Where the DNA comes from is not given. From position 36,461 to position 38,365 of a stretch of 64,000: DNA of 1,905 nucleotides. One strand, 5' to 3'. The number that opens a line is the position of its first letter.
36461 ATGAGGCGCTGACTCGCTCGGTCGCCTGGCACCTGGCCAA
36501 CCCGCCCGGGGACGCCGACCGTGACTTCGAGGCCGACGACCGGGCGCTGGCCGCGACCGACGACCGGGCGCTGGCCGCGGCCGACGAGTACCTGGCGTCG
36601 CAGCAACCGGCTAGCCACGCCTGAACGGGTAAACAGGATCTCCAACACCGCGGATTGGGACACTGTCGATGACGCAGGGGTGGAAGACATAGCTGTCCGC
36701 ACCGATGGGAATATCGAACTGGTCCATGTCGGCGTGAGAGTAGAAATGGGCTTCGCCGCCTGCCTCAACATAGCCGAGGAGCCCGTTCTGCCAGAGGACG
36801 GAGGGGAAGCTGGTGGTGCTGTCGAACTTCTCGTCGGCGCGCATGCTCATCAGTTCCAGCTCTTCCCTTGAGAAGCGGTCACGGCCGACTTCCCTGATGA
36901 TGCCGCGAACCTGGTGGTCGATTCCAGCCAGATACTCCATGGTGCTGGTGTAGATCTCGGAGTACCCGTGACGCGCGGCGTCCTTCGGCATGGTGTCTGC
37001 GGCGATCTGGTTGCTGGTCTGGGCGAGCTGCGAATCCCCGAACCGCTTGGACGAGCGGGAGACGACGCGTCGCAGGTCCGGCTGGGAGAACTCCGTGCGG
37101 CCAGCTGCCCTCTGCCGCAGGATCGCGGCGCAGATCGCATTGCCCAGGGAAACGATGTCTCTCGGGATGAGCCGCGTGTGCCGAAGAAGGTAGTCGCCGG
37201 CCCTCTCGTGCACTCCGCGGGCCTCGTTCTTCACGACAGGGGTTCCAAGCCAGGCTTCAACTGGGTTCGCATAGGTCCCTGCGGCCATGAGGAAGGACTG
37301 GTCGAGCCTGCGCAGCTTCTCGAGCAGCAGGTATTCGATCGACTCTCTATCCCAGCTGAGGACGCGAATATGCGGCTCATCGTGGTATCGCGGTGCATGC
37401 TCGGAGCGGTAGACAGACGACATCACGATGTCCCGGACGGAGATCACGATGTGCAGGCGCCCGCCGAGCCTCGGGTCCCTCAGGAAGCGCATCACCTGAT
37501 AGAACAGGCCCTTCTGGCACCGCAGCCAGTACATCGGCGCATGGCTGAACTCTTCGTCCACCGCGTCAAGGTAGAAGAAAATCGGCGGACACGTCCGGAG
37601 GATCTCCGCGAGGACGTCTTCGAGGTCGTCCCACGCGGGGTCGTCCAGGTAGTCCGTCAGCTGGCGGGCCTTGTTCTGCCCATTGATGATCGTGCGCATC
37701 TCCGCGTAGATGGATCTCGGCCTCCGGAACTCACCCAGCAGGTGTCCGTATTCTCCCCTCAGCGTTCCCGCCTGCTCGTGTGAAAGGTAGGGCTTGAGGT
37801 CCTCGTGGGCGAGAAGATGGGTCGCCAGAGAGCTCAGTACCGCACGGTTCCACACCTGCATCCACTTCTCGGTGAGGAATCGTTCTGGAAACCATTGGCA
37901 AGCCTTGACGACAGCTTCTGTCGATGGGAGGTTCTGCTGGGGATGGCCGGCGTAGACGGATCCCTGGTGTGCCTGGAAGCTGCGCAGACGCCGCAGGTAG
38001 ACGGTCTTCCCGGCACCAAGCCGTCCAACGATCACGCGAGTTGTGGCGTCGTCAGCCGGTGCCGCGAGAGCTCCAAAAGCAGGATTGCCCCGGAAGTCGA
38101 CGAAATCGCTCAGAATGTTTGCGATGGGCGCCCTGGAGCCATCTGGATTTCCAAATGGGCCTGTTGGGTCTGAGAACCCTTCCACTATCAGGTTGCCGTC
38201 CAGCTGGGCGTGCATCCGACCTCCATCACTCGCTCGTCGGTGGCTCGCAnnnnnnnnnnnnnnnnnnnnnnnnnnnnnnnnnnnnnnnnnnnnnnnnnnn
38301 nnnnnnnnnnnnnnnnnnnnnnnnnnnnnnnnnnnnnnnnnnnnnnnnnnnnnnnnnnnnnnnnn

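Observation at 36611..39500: Low-GC two-gene islet (membrane coiled-coil protein + P-loop NTPase): candidate uncharacterised defence/abortive-infection-type module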

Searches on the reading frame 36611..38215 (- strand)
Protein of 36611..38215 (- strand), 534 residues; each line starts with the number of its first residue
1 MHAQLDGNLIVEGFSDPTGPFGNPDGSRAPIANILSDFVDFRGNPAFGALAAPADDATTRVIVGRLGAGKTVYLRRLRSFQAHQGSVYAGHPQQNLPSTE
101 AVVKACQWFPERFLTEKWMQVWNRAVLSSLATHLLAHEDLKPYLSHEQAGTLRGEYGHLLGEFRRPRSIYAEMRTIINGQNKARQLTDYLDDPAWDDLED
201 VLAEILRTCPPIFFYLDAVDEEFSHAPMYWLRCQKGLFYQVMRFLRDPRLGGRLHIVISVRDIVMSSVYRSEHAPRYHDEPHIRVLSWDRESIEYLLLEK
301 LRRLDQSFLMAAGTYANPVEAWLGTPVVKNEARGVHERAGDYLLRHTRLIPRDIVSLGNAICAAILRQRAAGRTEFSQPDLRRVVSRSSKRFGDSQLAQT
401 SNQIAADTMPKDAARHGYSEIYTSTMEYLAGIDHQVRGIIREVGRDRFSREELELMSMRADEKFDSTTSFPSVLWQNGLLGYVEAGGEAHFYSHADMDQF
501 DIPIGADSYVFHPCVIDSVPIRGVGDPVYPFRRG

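Call 3: search_protein_families(library=pfam, proteins=[window:36611-38215:-], max_evalue=1)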
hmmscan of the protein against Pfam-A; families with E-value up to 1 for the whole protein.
window:36611-38215:- (534 aa): 6 families
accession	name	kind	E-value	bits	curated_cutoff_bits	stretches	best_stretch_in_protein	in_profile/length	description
PF13191.12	AAA_16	-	0.08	13.9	32.6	1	61-220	28-142/167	AAA ATPase domain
PF08376.15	NIT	-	0.13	13.1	24.9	1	366-433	43-108/239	Nitrate and nitrite sensing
PF00005.33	ABC_tran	-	0.15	13.1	25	1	59-124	13-79/137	ABC transporter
PF13401.12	AAA_22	-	0.15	12.8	27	1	61-88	9-38/130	AAA domain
PF05729.18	NACHT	-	0.19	12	26.7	0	60-79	3-22/167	NACHT domain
PF24883.2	NPHP3_N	-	0.28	11.8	24.8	0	190-222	104-136/164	Nephrocystin 3, N-terminal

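Call 4: search_protein_families(library=padloc, proteins=[window:36611-38215:-], max_evalue=1)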
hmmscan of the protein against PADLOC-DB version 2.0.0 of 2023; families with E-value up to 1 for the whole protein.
window:36611-38215:- (534 aa): 0 families

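Call 5: search_protein_families(library=ncbifam, proteins=[window:36611-38215:-], max_evalue=1)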
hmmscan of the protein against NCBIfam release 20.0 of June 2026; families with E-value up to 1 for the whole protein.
window:36611-38215:- (534 aa): 4 families
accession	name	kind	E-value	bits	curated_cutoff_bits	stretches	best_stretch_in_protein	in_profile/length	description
NF047389.1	ATPase_Sll1717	subfamily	2.6e-23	82.9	75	1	21-392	1-353/454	P-loop ATPase, Sll1717 family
NF008279.0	PRK11057.1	equivalog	0.056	11.8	1015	1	279-308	199-228/608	ATP-dependent DNA helicase RecQ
NF007931.0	PRK10646.1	equivalog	0.086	12.8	246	1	50-88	21-59/153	tRNA (adenosine(37)-N6)-threonylcarbamoyltransferase complex ATPase subunit type 1 TsaE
NF008379.0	PRK11174.1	equivalog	0.23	10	684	1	44-88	363-407/588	heme ABC transporter permease/ATP-binding protein CydD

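Call 6: find_homologous_proteins(query=window:36611-38215:-)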
Query window:36611-38215:- (534 aa): 1682 proteins with E <= 0.001 among 8000 candidates; the best 120 are listed.
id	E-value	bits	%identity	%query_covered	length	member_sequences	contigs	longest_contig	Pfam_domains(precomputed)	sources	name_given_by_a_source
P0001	0.0e+0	1240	100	100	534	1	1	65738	-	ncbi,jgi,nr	ncbi:MAG TPA: hypothetical protein VG276_19215 [Actinomycetes bacterium]|jgi:hypothetical protein|nr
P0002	0.0e+0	1071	87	100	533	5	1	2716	-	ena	-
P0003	0.0e+0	1060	84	100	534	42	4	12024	-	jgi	jgi:hypothetical protein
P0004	0.0e+0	1059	85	100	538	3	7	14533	-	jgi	jgi:hypothetical protein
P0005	0.0e+0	1057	84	100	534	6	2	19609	-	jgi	jgi:hypothetical protein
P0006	0.0e+0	1056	85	100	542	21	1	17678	-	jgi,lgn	jgi:hypothetical protein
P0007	0.0e+0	1053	85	100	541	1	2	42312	-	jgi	jgi:hypothetical protein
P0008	0.0e+0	1052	84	100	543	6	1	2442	-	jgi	jgi:hypothetical protein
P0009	0.0e+0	1048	84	100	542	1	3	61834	-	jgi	jgi:hypothetical protein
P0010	0.0e+0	1048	83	100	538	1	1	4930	-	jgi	jgi:hypothetical protein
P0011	0.0e+0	1039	84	100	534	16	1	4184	-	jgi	jgi:hypothetical protein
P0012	0.0e+0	1037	83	100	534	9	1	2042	-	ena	-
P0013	0.0e+0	1033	84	100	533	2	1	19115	-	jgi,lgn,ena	-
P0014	0.0e+0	1032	83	100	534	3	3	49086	-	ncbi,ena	-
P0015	0.0e+0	1024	82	100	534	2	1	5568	-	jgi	jgi:hypothetical protein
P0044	1.2e-246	838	70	98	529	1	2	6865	-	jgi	jgi:hypothetical protein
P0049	4.4e-212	724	61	97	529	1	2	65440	PF13191.13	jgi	jgi:hypothetical protein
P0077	1.4e-202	692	59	95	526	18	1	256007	-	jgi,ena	jgi:hypothetical protein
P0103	3.8e-201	688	60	94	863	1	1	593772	PF07714.24,PF00069.32,PF01636.30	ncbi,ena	-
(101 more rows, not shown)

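Call 9: find_encoding_contigs(protein=P0009, flank=8000, max_places=3)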
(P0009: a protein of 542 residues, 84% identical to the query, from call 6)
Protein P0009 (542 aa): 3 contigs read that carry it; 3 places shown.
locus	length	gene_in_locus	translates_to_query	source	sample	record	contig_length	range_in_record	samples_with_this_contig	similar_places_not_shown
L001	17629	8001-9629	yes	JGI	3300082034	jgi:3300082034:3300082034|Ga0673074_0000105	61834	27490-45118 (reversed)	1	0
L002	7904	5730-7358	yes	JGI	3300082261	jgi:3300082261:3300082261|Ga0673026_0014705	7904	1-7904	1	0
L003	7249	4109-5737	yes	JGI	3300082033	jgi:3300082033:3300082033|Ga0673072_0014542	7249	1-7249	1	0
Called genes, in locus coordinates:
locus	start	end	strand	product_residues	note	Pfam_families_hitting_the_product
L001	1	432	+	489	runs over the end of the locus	PF00890:FAD_binding_2, PF01266:DAO, PF01593:Amino_oxidase, PF07992:Pyr_redox_2 (weak), PF12831:FAD_oxidored, PF13450:NAD_binding_8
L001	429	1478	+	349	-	PF00348:polyprenyl_synt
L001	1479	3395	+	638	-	PF13249:SQHop_cyclase_N, PF00432:Prenyltrans (faint), PF07678:TED_complement (faint), PF13243:SQHop_cyclase_C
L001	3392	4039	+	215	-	PF01048:PNP_UDP_1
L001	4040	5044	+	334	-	PF04055:Radical_SAM, PF11946:DUF3463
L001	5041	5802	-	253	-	PF00106:adh_short, PF08659:KR, PF13561:adh_short_C2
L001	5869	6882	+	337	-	PF02826:2-Hacid_dh_C (weak), PF00670:AdoHcyase_NAD (weak), PF07991:KARI_N, PF03446:NAD_binding_2, PF03807:F420_oxidored (weak), PF01450:KARI_C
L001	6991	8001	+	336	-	-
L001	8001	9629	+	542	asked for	-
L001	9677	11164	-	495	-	PF00171:Aldedh, PF05893:LuxC (weak)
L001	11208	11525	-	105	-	-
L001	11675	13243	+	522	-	PF00999:Na_H_Exchanger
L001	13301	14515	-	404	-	PF00037:Fer4 (faint), PF12797:Fer4_2 (faint), PF12837:Fer4_6 (faint), PF12838:Fer4_7, PF13183:Fer4_8, PF13187:Fer4_9, PF13237:Fer4_10 (faint), PF02754:CCG, +3 more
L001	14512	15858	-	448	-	PF00890:FAD_binding_2, PF01266:DAO (faint), PF01494:FAD_binding_3 (weak), PF03486:HI0933_like (faint), PF07992:Pyr_redox_2 (faint)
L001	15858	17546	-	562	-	PF01266:DAO, PF01494:FAD_binding_3 (weak), PF04324:Fer2_BFD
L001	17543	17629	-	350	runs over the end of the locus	PF01073:3Beta_HSD, PF01370:Epimerase, PF02719:Polysacc_synt_2 (weak), PF04321:RmlD_sub_bind, PF05368:NmrA, PF13460:NAD_binding_10, PF16363:GDP_Man_Dehyd, PF07993:NAD_binding_4 (weak)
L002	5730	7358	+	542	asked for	-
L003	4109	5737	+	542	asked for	-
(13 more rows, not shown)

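Call 10: find_encoding_contigs(protein=P0014, flank=8000, max_places=3)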
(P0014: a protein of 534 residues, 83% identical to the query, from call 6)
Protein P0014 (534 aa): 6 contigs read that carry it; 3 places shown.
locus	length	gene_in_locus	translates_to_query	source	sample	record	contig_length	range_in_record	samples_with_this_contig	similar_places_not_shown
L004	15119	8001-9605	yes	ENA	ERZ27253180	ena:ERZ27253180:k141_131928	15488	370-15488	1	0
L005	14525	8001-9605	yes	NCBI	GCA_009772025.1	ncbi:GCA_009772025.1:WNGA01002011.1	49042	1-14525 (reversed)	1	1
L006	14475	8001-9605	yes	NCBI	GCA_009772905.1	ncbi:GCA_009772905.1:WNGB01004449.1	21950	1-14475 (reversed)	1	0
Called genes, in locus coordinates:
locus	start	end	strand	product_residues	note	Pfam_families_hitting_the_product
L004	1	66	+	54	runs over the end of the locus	-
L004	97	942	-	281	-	PF00583:Acetyltransf_1, PF13527:Acetyltransf_9 (weak), PF13673:Acetyltransf_10 (weak), PF13508:Acetyltransf_7, PF18014:Acetyltransf_18 (weak)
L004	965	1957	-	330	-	PF01794:Ferric_reduct (weak)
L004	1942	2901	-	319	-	PF02424:ApbE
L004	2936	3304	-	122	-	-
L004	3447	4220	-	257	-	PF01255:Prenyltransf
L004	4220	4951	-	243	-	PF11967:RecO_N, PF02565:RecO_C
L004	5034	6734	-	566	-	PF00005:ABC_tran, PF13476:AAA_23 (faint), PF13555:AAA_29 (faint), PF02463:SMC_N (faint), PF13304:AAA_21 (faint), PF13401:AAA_22 (faint), PF12848:ABC_tran_Xtn, PF00005:ABC_tran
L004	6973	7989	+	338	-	-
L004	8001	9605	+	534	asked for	-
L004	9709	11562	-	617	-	-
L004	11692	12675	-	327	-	PF01370:Epimerase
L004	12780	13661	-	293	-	PF00009:GTP_EFTU, PF00350:Dynamin_N (weak), PF01926:MMR_HSR1, PF02421:FeoB_N, PF03193:RsgA_GTPase (weak), PF07650:KH_2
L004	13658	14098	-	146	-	PF00383:dCMP_cyt_deam_1, PF08211:dCMP_cyt_deam_2, PF26947:CDL (weak)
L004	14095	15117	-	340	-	?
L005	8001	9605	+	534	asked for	-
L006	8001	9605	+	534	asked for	-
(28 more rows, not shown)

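Call 20: find_encoding_contigs(protein=P0103, flank=8000, max_places=2)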
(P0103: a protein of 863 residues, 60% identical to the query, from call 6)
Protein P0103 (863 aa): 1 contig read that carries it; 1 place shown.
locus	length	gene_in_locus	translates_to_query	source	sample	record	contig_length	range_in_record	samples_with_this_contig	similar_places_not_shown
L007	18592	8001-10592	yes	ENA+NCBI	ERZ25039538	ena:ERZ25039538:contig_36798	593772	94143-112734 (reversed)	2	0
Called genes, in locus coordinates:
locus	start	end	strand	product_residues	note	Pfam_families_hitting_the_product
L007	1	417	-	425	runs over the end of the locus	PF09339:HTH_IclR, PF12802:MarR_2 (weak), PF00480:ROK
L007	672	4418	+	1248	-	PF00933:Glyco_hydro_3, PF01915:Glyco_hydro_3_C, PF14310:Fn3-like, PF26918:Ig_Eae (weak), PF10633:NPCBM_assoc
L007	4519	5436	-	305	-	-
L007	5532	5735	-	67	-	PF00313:CSD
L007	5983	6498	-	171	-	PF01625:PMSR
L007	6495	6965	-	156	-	PF01641:SelR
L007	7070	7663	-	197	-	PF07920:DUF1684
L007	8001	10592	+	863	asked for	PF00069:Pkinase, PF01636:APH (weak), PF07714:PK_Tyr_Ser-Thr, PF00069:Pkinase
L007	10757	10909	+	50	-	-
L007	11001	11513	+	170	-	-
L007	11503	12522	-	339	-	PF01073:3Beta_HSD, PF01370:Epimerase, PF16363:GDP_Man_Dehyd (faint), PF13460:NAD_binding_10 (faint), PF07993:NAD_binding_4 (weak)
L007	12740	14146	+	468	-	PF03007:WS_DGAT_cat, PF06974:WS_DGAT_C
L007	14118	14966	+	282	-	PF00376:MerR, PF13411:MerR_1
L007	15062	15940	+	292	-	PF00106:adh_short, PF08659:KR, PF13561:adh_short_C2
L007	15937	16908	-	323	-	PF12146:Hydrolase_4, PF00561:Abhydrolase_1, PF12697:Abhydrolase_6 (weak)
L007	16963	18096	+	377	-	PF08545:ACP_syn_III, PF08541:ACP_syn_III_C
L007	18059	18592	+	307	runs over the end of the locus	PF08541:ACP_syn_III_C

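Call 21: find_encoding_contigs(protein=P0077, flank=8000, max_places=2)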
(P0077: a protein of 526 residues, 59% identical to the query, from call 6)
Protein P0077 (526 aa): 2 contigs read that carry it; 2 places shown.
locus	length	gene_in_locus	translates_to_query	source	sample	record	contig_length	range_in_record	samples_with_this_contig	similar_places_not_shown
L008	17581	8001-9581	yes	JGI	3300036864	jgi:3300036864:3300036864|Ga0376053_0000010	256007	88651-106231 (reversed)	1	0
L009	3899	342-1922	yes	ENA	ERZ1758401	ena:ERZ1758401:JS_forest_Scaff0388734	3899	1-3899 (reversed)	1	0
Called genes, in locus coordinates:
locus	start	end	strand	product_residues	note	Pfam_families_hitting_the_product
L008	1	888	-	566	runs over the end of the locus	PF00501:AMP-binding, PF13193:AMP-binding_C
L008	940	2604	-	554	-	PF02652:Lactate_perm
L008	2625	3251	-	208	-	PF02589:LUD_dom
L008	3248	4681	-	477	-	PF02589:LUD_dom, PF13187:Fer4_9 (faint), PF13237:Fer4_10 (faint), PF00037:Fer4 (faint), PF13183:Fer4_8, PF13534:Fer4_17 (weak), PF11870:LutB_C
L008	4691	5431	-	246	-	PF02754:CCG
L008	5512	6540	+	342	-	PF00480:ROK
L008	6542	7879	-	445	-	-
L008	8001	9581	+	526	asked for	-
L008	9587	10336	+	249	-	PF08867:FRG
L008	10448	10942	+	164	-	-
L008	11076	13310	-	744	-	PF00676:E1_dh, PF02779:Transket_pyr, PF02780:Transketolase_C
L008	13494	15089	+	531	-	PF20656:MS_N, PF01274:MS_TIM-barrel, PF20659:MS_C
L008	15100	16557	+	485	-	PF01565:FAD_binding_4, PF02913:FAD-oxidase_C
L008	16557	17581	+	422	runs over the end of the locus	PF01565:FAD_binding_4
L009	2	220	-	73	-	?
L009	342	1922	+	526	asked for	-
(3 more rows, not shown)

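Call 22: find_encoding_contigs(protein=P0049, flank=8000, max_places=2)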
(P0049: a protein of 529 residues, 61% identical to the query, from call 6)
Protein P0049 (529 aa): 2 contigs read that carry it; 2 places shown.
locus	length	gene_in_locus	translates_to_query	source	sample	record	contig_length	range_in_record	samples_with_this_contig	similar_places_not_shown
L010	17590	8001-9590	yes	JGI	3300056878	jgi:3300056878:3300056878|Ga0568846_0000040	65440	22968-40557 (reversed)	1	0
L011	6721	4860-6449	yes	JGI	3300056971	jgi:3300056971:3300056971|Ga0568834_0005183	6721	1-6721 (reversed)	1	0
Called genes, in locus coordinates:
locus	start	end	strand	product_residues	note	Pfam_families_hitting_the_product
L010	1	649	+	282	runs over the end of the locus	PF05368:NmrA, PF13460:NAD_binding_10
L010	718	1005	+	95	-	PF19124:DUF5808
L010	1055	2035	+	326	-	PF02129:Peptidase_S15 (faint), PF00326:Peptidase_S9 (weak), PF05448:AXE1 (weak)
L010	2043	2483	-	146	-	PF10604:Polyketide_cyc2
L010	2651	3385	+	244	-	-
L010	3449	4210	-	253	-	PF13455:MUG113 (weak)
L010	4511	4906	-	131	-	PF00903:Glyoxalase, PF12681:Glyoxalase_2 (faint), PF18029:Glyoxalase_6 (weak)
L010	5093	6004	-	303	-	PF04444:Dioxygenase_N, PF00775:Dioxygenase_C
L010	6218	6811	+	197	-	-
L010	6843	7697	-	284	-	PF00535:Glycos_transf_2, PF13641:Glyco_tranf_2_3 (faint), PF13632:Glyco_trans_2_3 (weak)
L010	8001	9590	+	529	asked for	PF13191:AAA_16 (weak)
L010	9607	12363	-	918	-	PF13191:AAA_16, PF00196:GerE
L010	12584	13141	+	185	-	PF04542:Sigma70_r2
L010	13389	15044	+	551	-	PF00009:GTP_EFTU, PF01926:MMR_HSR1 (faint), PF22042:EF-G_D2, PF03144:GTP_EFTU_D2 (weak), PF16658:RF3_C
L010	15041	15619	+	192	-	PF00293:NUDIX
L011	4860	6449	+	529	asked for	PF13191:AAA_16 (weak)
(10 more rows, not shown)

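Call 29: predict_structure(alignment_id=A1)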
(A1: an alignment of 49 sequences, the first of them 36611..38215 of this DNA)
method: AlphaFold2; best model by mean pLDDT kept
length: 534 residues; sequences in the alignment: 49
mean_pLDDT: 83.1   pTM: 0.80
mean pLDDT of the five models: 83.1, 82.7, 82.5, 82.4, 79.6
residues with pLDDT >= 90: 251; 70-90: 206; 50-70: 39; < 50: 38
segments of 3 or more residues with pLDDT < 50: 1-14, 27-47
pLDDT, mean of each block of 10 residues (from residue 1): 24 58 59 38 49 63 79 78 78 74 86 92 96 93 93 92 88 91 92 96 94 80 72 92 93 90 83 74 82 86 92 90 95 92 92 90 94 93 95 90 83 73 76 94 94 95 90 90 87 68 86 91 91 75
secondary structure, 60 per line:
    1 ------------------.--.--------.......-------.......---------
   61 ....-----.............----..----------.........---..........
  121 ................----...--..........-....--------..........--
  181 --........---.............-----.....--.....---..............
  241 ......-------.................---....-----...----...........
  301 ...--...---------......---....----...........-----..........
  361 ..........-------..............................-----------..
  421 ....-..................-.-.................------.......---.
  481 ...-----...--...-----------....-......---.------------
elements in order: H31-37 H45-51 E61-64 H70-82 H99-107 H111-136 H146-155 H157-160 H169-178 H183-190 H194-206 E212-216 H219-223 H227-246 E254-261 H262-270 H274-277 E283-285 H290-303 H318-323 E327-330 E335-338 H339-345 H351-370 H378-407 H419-424 H426-443 E447-449 H450-463 H470-476 E480-483 E489-491 E508-511 H513-518

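Call 32: search_protein_representatives(alignment_id=A1)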
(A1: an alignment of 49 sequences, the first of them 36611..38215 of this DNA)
Query: 49 sequences, 530 profile positions. Proteins with E-value up to 0.001 (for the whole library): 762; up to 1e-10: 552; up to 1e-30: 376. The best 150 are listed.
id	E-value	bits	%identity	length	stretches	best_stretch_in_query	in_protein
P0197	2.8e-269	910.5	-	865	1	6-521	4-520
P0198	4.6e-252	853.7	-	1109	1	5-519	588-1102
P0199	9.3e-240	813.1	-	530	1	5-527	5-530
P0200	3.0e-206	702.5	-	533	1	8-525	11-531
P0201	1.1e-190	651.1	-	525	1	13-525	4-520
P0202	2.0e-187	640.4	-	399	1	4-355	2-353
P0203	1.5e-184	630.9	-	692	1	11-521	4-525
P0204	1.7e-183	627.4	-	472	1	56-461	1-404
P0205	5.4e-183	625.8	-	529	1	12-527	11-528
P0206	3.5e-172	590.1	-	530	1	15-527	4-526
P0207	1.4e-170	584.8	-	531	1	5-529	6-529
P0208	1.5e-170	584.7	-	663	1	7-521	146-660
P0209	1.3e-167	575.0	-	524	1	15-525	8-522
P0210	6.5e-167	572.7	-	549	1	12-528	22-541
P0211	2.2e-166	571.0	-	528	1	8-526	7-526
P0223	7.0e-157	539.6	-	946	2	14-420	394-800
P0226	4.9e-156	536.8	-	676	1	10-518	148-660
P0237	5.6e-145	500.3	-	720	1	97-523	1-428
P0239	2.1e-141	488.6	-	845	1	14-519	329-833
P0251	8.1e-134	463.5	-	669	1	9-521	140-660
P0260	6.1e-130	450.7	-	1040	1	12-521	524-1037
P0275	2.7e-121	422.2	-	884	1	16-514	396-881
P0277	8.6e-121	420.5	-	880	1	14-526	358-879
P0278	1.1e-119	416.8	-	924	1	12-526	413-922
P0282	1.2e-118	413.4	-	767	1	9-516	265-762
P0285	8.2e-118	410.7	-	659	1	9-510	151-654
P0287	4.1e-117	408.4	-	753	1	14-516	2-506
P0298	6.6e-113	394.5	-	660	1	8-515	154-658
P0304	7.7e-111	387.7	-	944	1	11-527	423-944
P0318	1.8e-107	376.5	-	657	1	8-513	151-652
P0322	3.5e-106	372.3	-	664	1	15-510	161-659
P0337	3.3e-99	349.3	-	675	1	14-512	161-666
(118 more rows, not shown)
